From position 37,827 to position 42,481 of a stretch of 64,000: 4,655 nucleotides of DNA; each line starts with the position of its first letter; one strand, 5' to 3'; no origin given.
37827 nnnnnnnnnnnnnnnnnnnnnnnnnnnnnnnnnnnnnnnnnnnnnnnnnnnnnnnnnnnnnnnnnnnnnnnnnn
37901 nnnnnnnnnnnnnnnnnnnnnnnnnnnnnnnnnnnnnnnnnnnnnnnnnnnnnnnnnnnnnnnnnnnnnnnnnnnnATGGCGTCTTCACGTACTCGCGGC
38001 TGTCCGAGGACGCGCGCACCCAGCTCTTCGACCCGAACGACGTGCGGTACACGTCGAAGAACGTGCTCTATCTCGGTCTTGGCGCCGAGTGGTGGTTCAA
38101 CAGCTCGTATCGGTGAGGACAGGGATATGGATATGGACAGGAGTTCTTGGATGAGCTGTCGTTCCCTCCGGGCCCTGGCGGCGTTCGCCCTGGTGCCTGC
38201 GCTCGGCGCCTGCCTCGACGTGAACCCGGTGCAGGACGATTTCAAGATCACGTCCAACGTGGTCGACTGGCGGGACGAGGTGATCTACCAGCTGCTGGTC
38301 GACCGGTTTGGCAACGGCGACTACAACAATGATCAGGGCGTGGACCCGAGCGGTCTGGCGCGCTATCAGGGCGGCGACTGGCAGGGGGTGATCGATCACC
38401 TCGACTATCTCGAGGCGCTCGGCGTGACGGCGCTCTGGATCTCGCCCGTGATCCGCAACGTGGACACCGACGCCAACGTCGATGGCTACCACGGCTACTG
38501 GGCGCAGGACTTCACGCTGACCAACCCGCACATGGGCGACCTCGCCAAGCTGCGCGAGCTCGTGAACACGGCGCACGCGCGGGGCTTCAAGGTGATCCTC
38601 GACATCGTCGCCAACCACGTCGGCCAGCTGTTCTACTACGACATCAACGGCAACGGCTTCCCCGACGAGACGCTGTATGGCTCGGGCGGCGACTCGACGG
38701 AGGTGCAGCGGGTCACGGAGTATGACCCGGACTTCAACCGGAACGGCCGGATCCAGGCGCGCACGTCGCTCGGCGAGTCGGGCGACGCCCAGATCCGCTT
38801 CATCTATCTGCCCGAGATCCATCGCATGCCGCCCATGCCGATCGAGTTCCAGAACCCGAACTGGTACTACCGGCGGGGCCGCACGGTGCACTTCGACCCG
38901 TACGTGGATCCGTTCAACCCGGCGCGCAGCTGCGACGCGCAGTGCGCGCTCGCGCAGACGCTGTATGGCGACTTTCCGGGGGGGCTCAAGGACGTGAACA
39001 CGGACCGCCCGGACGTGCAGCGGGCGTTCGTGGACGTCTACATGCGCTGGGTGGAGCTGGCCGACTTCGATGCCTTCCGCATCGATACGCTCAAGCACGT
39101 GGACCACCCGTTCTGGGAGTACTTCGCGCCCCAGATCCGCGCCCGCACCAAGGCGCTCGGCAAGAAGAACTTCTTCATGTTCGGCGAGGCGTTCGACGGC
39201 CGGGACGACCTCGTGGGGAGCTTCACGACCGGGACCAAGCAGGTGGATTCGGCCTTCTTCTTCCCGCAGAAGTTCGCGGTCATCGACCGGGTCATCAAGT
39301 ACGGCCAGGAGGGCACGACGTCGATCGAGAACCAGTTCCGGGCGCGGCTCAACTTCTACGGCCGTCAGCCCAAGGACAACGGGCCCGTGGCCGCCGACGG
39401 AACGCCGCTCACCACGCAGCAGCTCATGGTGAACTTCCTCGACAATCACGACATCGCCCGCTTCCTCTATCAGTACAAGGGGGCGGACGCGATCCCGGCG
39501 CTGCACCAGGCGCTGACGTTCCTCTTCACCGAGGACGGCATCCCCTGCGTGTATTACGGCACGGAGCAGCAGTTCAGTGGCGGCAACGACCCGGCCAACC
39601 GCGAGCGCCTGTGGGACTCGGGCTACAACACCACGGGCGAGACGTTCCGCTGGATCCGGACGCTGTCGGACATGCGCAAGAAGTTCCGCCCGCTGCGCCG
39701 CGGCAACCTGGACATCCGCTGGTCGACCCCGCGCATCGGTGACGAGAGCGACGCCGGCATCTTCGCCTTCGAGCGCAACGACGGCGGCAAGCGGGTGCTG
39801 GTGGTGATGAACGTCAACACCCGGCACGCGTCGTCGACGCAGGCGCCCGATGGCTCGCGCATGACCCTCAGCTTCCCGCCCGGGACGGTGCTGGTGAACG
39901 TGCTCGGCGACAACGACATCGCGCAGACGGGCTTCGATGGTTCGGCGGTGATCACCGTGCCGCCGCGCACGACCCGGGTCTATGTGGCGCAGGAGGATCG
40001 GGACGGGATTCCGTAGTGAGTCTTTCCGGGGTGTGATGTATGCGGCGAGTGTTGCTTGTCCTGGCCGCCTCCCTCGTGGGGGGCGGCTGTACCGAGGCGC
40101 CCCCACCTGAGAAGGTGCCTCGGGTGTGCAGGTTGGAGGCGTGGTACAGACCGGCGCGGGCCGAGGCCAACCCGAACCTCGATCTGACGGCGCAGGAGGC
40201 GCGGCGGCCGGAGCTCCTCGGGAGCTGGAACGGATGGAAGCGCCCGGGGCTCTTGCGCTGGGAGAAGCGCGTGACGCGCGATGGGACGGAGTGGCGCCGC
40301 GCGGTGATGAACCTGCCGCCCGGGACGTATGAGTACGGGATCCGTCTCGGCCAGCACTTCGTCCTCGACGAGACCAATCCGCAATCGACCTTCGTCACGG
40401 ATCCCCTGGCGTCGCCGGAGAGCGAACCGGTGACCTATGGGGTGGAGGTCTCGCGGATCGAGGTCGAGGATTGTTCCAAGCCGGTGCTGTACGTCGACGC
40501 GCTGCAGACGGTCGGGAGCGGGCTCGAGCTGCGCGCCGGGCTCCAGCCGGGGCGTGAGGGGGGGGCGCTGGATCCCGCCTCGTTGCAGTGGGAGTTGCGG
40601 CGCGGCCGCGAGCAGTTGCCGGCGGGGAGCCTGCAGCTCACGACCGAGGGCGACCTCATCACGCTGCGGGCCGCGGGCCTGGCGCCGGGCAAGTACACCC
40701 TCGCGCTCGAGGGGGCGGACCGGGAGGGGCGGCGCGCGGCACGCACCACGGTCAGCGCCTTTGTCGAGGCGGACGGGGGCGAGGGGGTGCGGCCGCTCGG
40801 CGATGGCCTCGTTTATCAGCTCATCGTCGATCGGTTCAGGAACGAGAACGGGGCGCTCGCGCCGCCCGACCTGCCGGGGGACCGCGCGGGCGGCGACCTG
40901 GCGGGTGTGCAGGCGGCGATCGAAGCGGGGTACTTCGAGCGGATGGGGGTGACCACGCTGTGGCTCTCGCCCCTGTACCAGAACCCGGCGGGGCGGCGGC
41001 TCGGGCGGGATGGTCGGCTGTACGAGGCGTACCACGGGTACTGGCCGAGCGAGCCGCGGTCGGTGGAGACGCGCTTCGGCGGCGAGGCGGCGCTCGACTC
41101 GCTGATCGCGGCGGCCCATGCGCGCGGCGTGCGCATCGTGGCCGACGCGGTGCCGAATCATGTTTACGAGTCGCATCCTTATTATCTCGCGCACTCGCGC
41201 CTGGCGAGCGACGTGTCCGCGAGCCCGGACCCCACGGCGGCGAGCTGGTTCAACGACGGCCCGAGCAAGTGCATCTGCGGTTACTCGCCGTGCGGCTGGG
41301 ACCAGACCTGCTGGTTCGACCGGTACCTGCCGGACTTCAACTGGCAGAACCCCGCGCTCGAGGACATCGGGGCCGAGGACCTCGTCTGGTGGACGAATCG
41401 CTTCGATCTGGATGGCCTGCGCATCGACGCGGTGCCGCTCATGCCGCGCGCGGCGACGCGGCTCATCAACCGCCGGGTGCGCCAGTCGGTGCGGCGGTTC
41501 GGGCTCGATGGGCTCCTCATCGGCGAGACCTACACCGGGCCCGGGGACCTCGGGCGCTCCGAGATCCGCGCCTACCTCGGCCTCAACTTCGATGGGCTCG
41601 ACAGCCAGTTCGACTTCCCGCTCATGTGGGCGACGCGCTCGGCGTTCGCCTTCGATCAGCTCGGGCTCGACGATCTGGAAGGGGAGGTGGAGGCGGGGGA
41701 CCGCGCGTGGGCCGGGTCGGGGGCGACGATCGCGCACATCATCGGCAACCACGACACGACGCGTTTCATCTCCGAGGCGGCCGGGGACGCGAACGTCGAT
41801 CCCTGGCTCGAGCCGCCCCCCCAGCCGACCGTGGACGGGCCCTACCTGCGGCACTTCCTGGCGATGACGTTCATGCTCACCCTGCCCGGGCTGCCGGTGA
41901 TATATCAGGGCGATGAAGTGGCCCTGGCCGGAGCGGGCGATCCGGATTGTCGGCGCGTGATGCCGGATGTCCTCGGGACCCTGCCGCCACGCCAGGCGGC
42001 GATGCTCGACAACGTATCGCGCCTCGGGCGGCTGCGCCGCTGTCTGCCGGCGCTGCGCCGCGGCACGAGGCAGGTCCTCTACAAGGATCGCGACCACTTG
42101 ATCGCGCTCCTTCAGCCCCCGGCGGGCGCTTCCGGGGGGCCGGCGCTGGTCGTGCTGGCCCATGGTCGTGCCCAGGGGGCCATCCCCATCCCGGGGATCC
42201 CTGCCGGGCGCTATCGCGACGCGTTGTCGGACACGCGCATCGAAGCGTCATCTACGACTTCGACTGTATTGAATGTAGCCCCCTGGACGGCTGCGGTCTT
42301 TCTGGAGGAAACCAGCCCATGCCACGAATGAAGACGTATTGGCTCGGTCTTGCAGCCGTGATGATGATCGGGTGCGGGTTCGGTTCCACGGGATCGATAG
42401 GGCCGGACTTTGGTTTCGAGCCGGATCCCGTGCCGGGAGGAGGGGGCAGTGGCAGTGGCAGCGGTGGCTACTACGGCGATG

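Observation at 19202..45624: Lipoprotein-based starch/glycogen utilisation locus (isoamylase, CBM20 amylase, pullulanase, three GH13 lipoproteins, CBM48-like binder, OM beta-barrel)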

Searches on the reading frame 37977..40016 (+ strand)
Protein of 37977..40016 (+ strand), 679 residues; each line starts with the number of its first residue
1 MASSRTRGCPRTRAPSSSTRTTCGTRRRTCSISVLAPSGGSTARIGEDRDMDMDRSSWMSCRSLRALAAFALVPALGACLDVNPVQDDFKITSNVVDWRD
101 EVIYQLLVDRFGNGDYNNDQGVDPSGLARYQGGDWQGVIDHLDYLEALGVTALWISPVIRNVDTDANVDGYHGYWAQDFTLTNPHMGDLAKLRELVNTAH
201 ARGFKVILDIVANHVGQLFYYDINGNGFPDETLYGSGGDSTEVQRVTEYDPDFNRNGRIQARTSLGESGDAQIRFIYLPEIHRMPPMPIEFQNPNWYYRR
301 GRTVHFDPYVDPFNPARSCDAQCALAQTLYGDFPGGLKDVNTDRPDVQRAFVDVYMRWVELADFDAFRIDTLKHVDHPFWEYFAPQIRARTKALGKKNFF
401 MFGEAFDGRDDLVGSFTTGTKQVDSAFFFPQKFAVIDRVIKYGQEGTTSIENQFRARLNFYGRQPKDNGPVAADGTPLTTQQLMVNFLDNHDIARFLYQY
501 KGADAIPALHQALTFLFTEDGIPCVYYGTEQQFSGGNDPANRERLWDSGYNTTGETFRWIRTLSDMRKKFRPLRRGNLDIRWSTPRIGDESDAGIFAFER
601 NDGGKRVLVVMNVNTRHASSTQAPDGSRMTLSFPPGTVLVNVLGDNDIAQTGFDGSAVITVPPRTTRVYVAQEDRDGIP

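Call 5: search_protein_families(library=pfam, proteins=[window:37977-40016:+], max_evalue=0.01)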
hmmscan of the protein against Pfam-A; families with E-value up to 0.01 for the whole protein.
window:37977-40016:+ (679 aa): 3 families
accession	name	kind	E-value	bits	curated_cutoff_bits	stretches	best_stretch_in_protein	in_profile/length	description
PF00128.31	Alpha-amylase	-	2.4e-49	169.2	22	2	105-220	1-97/446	Alpha amylase, catalytic domain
PF16657.11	Malt_amylase_C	-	0.00048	20.6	27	1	591-663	9-70/75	Maltogenic Amylase, C-terminal domain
PF02806.24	Alpha-amylase_C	-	0.001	19.8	21.2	1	590-670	6-93/95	Alpha amylase, C-terminal all-beta domain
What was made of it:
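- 38127..40016 (+): GH13 lipoprotein '679' (629 aa from this start; lipobox ALGAC|LD) with a long B domain. It is the conserved partner gene of the porin. Pfam Alpha-amylase 2e-49 (call 5).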

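Call 8: search_protein_families(library=ncbifam, proteins=[window:37977-40016:+], max_evalue=0.001)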
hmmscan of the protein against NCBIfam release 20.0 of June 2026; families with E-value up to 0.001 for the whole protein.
window:37977-40016:+ (679 aa): 37 families (the best 25 are shown)
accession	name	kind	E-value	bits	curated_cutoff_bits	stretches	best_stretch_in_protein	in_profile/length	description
NF008051.0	PRK10785.1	equivalog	3e-38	131.4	568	2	477-615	432-560/607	maltodextrin glucosidase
NF041090.1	Cyc-maltodext_AglB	equivalog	8.3e-32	110.6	540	2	129-217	58-139/470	cyclomaltodextrinase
NF007054.0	PRK09505.1-4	equivalog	1.2e-28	99.9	1385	1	92-239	180-338/676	alpha-amylase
NF007060.0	PRK09505.2-5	equivalog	2.1e-28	98.7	790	1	95-228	189-335/690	alpha-amylase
NF007051.0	PRK09505.1-1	equivalog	3.2e-28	98.1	864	1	82-223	182-334/686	alpha-amylase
NF007058.0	PRK09505.2-3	equivalog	8.1e-28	97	897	1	92-232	201-354/742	alpha-amylase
NF007059.0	PRK09505.2-4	equivalog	2.4e-27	95.5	865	1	93-252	181-353/683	alpha-amylase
NF007052.0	PRK09505.1-2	equivalog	2.7e-27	95.2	749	1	94-251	182-352/677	alpha-amylase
NF007053.0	PRK09505.1-3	equivalog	6.9e-27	93.9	1269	1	95-252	185-355/687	alpha-amylase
NF007055.0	PRK09505.1-6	equivalog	7.2e-27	93.9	1458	1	93-247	180-347/675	alpha-amylase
NF041321.1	Alpha-amyl_MalA_Halo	equivalog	1.4e-22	79.9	875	2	97-217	255-357/666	alpha-amylase MalA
NF007057.0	PRK09505.2-2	equivalog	2.3e-22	78.9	931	1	96-242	194-351/694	alpha-amylase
NF011083.0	PRK14510.1-2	equivalog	3.5e-21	74.5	1322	2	517-672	532-664/1186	bifunctional glycogen debranching protein GlgX/4-alpha-glucanotransferase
TIGR02456.1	treS_nterm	equivalog_domain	1.8e-19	69.6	678.35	1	98-217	3-103/539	maltose alpha-D-glucosyltransferase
NF051899.1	BetGalacBglAAgro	equivalog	1.8e-18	66.2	900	1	98-216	3-102/537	beta-galactosidase BglA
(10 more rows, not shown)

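Call 19: search_solved_structures(query=window:37977-40016:+, max_evalue=1e-10)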
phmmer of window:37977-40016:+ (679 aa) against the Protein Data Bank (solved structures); distinct sequences matched with E-value up to 1e-10: 129 (the best 60 are shown).
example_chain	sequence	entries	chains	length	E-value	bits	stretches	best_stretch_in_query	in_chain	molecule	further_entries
43wj_A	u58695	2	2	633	4.1e-58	200.4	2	96-223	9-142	Alpha-amylase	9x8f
4e2o_A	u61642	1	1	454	2.3e-56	194.6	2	97-217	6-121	Alpha-amylase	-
6sav_A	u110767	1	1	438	3.8e-56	193.9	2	97-234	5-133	Alpha-amylase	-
6sav_B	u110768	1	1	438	4.7e-56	193.6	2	97-234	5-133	Alpha-amylase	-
5a2b_A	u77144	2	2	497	4.4e-55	190.4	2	97-217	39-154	ANOXYBACILLUS ALPHA-AMYLASE | ALPHA-AMYLASE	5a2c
5a2a_A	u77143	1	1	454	6.1e-55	189.9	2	97-217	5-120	APO FORM OF ANOXYBACILLUS ALPHA-AMYLASES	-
6sao_A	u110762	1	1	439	5.7e-53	183.4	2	96-231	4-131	amylase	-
6xsj_A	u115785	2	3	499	7.4e-48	166.5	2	94-216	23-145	Alpha-amylase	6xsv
6yq7_A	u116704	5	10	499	1.4e-47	165.6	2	94-216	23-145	Alpha-amylase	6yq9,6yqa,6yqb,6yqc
7p4w_A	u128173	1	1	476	2.3e-47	164.9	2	96-216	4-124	Alpha-amylase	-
2guy_A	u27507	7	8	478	2.4e-47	164.9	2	96-216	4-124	Alpha-amylase A | Alpha-amylase A type-1/2 | ALPHA-AMYLASE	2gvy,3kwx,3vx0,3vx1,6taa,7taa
2aaa_A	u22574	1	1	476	7.9e-47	163.1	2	95-217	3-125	alpha-amylase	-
2taa_A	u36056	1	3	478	1.3e-46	162.4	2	96-216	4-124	TAKA-AMYLASE A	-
6sau_A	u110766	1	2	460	7.9e-46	159.8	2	95-217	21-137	alpha amylase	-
1qho_A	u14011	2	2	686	8.6e-46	159.7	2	99-216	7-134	ALPHA-AMYLASE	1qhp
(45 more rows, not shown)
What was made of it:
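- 38127..40016 (+): PDB alpha-amylases 43wj/4E2O, fungal amylases and CGTases at 1e-58 to 1e-44 (call 19).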

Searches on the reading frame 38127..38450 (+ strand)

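Call 26: search_protein_families(library=pfam, proteins=[window:38127-38450:+], max_evalue=1)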
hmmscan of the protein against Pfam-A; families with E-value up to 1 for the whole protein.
window:38127-38450:+ (108 aa): 2 families
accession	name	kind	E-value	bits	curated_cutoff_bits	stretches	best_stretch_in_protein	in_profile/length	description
PF00128.31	Alpha-amylase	-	3e-11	43.7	22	1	55-108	1-41/446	Alpha amylase, catalytic domain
PF07842.17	GCFC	-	0.095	12.7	28.1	1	17-57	216-259/275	GC-rich sequence DNA-binding factor-like protein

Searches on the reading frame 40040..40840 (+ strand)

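Call 26: search_protein_families(library=pfam, proteins=[window:40040-40840:+], max_evalue=1)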
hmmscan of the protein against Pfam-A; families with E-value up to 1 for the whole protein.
window:40040-40840:+ (267 aa): 3 families
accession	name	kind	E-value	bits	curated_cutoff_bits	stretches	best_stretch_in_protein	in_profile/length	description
PF16561.11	AMPK1_CBM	-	0.054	14.1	26.8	1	58-102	15-52/85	Glycogen recognition site of AMP-activated protein kinase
PF24421.1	Ig_J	-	0.11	13.1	29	1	207-239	66-98/104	Tip attachment protein J, Ig-like domain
PF07495.19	Y_Y_Y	-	0.13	12.7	26.6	0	213-235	34-56/65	Y_Y_Y domain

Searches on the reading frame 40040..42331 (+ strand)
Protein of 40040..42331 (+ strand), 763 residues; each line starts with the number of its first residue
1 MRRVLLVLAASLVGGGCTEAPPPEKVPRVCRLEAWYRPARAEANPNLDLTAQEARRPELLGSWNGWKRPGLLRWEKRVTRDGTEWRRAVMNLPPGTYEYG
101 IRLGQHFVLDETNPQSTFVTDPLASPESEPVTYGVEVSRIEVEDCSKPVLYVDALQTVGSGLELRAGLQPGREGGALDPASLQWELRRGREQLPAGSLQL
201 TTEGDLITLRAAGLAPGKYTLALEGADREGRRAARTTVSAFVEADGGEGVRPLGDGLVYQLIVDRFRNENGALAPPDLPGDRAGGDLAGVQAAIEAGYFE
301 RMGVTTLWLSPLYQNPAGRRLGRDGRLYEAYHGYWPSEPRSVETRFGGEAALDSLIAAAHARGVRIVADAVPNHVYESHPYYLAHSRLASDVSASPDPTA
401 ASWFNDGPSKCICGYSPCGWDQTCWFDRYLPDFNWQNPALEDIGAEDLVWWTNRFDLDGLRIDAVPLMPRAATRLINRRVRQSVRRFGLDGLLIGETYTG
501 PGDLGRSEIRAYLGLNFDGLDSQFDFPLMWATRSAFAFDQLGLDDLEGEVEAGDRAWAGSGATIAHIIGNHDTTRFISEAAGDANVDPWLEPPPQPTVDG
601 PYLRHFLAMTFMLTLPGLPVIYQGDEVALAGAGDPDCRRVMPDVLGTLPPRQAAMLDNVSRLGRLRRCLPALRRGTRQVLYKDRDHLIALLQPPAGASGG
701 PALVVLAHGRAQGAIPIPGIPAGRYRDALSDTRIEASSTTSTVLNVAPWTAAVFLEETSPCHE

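Call 5: search_protein_families(library=pfam, proteins=[window:40040-42331:+], max_evalue=0.01)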
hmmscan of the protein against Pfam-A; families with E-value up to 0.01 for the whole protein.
window:40040-42331:+ (763 aa): 1 family
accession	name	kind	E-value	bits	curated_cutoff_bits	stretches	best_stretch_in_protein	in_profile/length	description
PF00128.31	Alpha-amylase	-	1.5e-36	127.1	22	1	260-631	1-358/446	Alpha amylase, catalytic domain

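Call 8: search_protein_families(library=ncbifam, proteins=[window:40040-42331:+], max_evalue=0.001)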
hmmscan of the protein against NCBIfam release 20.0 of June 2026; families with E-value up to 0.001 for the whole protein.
window:40040-42331:+ (763 aa): 33 families (the best 25 are shown)
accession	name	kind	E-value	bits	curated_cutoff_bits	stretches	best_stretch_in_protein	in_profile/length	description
NF008051.0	PRK10785.1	equivalog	6e-32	110.6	568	2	284-473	175-345/607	maltodextrin glucosidase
NF041090.1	Cyc-maltodext_AglB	equivalog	1.4e-23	83.5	540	2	284-501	61-240/470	cyclomaltodextrinase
TIGR02456.1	treS_nterm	equivalog_domain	1.9e-22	79.5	678.35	1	283-530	23-269/539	maltose alpha-D-glucosyltransferase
NF007051.0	PRK09505.1-1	equivalog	2.5e-16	58.8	864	1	281-375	232-326/686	alpha-amylase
TIGR02401.1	trehalose_TreY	equivalog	1e-13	50.5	498.65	1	292-375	18-90/838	malto-oligosyltrehalose synthase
TIGR02403.1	trehalose_treC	equivalog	1.5e-13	50.3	799.05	1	282-491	21-219/544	alpha,alpha-phosphotrehalase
NF007060.0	PRK09505.2-5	equivalog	2.1e-13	49.2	790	1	281-375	228-322/690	alpha-amylase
NF051899.1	BetGalacBglAAgro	equivalog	5.2e-12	44.9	900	1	284-465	24-199/537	beta-galactosidase BglA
NF008183.0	PRK10933.1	subfamily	9e-12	44.4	535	1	283-493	28-228/551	alpha,alpha-phosphotrehalase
NF007052.0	PRK09505.1-2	equivalog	3.7e-11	41.9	749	1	282-375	223-316/677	alpha-amylase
NF007058.0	PRK09505.2-3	equivalog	4.3e-11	41.7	897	1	283-375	245-337/742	alpha-amylase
NF041321.1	Alpha-amyl_MalA_Halo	equivalog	6.3e-11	41.4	875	1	297-384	289-364/666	alpha-amylase MalA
NF007053.0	PRK09505.1-3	equivalog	7.4e-11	40.9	1269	1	283-375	226-318/687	alpha-amylase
NF006970.0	PRK09441.1-3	equivalog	9.4e-11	41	516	1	301-623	69-353/466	alpha-amylase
NF011083.0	PRK14510.1-2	equivalog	1.2e-10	39.6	1322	1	281-687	216-601/1186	bifunctional glycogen debranching protein GlgX/4-alpha-glucanotransferase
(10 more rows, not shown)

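Call 20: search_solved_structures(query=window:40040-42331:+, max_evalue=1e-10)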
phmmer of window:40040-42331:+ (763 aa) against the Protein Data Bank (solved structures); distinct sequences matched with E-value up to 1e-10: 121 (the best 60 are shown).
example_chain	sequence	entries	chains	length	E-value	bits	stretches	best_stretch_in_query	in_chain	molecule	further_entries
4e2o_A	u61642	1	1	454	4.3e-39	137.9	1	254-687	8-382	Alpha-amylase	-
5a2b_A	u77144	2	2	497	1.3e-33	119.8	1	246-685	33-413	ANOXYBACILLUS ALPHA-AMYLASE | ALPHA-AMYLASE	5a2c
5a2a_A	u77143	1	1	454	3.6e-33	118.3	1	254-685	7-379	APO FORM OF ANOXYBACILLUS ALPHA-AMYLASES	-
6cgt_A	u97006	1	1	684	3.5e-26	95.2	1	256-746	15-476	CYCLODEXTRIN GLYCOSYLTRANSFERASE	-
1cgt_A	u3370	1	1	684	4.9e-26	94.7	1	256-746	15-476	CYCLODEXTRIN GLYCOSYL-TRANSFERASE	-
3cgt_A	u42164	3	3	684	4.9e-26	94.7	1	256-746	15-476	CYCLODEXTRIN GLYCOSYLTRANSFERASE | PROTEIN (CYCLODEXTRIN-GLYCOSYLTRANSFERASE)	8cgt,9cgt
1qho_A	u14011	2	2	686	6.4e-26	94.4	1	257-685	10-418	ALPHA-AMYLASE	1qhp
4cgt_A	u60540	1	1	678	8.1e-26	94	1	256-746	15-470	CYCLODEXTRIN GLYCOSYLTRANSFERASE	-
1cgy_A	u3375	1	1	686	2.2e-25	92.6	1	256-730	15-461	CYCLOMALTODEXTRIN GLUCANOTRANSFERASE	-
1dtu_A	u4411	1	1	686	3e-25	92.2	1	256-730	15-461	PROTEIN (CYCLODEXTRIN GLYCOSYLTRANSFERASE)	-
1tcm_A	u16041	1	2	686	5.1e-25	91.4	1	256-730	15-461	CYCLODEXTRIN GLYCOSYLTRANSFERASE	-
1cdg_A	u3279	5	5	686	5.2e-25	91.4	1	256-730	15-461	CYCLODEXTRIN GLYCOSYL-TRANSFERASE | CYCLODEXTRIN GLYCOSYLTRANSFERASE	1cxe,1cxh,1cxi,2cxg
1cgv_A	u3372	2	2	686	5.5e-25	91.3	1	256-730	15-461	CYCLOMALTODEXTRIN GLUCANOTRANSFERASE | CYCLODEXTRIN GLYCOSYLTRANSFERASE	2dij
1cgu_A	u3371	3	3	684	6.2e-25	91.1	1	256-746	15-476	CYCLODEXTRIN GLYCOSYL-TRANSFERASE | CYCLODEXTRIN GLYCOSYLTRANSFERASE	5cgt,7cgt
1kcl_A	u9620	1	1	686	7.8e-25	90.8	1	256-730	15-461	Cyclodextrin glycosyltransferase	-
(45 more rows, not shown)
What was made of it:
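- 40040..42331 (+): GH13 lipoprotein '763' (lipobox VGGGC|TE) with an N-terminal CBM48-like region and an Ig-like region. PDB 4E2O 4e-39 (call 20).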
